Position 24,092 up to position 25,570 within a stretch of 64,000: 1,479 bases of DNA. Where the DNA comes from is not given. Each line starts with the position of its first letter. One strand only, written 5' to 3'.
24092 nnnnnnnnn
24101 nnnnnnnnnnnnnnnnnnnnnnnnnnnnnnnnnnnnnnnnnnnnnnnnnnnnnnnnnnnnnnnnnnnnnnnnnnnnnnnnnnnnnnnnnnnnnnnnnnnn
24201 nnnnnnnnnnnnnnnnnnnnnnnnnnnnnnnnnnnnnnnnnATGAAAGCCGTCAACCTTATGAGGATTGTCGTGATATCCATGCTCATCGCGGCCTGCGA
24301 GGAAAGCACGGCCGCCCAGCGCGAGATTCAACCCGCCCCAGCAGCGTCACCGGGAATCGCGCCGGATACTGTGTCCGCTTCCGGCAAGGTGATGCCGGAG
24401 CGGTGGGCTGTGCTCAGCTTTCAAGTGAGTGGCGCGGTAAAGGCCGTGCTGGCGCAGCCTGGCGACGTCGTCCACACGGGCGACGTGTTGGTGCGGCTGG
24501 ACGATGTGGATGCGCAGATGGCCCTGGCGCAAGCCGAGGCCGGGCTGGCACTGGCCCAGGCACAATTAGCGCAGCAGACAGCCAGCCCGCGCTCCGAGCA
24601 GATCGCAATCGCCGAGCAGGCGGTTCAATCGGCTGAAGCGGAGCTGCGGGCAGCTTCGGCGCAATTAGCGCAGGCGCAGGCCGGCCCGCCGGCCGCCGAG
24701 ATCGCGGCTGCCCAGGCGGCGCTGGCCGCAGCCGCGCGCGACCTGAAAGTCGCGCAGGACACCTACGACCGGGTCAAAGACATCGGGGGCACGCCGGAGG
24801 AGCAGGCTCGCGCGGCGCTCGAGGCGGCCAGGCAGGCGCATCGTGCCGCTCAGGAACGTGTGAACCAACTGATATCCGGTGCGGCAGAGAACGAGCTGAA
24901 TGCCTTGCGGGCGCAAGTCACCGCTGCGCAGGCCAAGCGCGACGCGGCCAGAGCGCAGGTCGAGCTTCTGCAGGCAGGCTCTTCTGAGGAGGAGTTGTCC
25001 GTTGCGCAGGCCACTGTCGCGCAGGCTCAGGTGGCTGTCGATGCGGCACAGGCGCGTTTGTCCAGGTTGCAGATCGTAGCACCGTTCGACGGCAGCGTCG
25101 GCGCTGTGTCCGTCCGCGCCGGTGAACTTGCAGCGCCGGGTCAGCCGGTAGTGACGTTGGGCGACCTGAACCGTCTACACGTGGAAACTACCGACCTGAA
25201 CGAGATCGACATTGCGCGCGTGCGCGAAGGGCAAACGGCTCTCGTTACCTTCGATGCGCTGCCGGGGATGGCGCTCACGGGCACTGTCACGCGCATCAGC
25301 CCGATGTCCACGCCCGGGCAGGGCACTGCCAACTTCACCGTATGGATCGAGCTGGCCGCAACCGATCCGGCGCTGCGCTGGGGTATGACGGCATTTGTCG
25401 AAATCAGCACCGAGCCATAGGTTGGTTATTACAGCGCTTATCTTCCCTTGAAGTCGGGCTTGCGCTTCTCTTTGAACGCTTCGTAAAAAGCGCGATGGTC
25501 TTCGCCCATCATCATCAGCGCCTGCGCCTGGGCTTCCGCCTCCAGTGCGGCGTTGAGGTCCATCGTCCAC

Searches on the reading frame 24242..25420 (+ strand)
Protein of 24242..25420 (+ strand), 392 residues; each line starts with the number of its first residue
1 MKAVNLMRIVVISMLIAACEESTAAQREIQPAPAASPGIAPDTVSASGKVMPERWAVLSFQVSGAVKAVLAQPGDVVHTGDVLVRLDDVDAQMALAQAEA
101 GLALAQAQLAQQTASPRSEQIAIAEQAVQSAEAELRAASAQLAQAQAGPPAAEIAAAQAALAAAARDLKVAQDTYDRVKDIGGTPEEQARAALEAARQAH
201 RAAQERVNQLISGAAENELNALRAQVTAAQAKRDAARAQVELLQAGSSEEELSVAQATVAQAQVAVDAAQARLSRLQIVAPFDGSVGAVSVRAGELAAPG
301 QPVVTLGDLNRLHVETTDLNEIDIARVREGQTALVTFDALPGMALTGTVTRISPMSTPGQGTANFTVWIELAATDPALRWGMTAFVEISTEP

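Call 58: search_protein_families(library=pfam, proteins=[window:24242-25420:+])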
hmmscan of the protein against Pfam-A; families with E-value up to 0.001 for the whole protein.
window:24242-25420:+ (392 aa): 4 families
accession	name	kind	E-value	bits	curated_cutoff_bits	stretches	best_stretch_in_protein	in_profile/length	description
PF16576.10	HlyD_D23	-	1.6e-18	67.3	30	1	225-384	62-214/214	Barrel-sandwich domain of CusB or HlyD membrane-fusion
PF13437.12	HlyD_3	-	8.9e-16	59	22.2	1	278-372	2-96/106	HlyD family secretion protein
PF13533.13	Biotin_lipoyl_2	-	1.5e-06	28.3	29.8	1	58-87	3-32/32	Biotin-lipoyl like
PF00364.28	Biotin_lipoyl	-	2.6e-05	24.4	22.1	0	59-86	46-73/73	Biotin-requiring enzyme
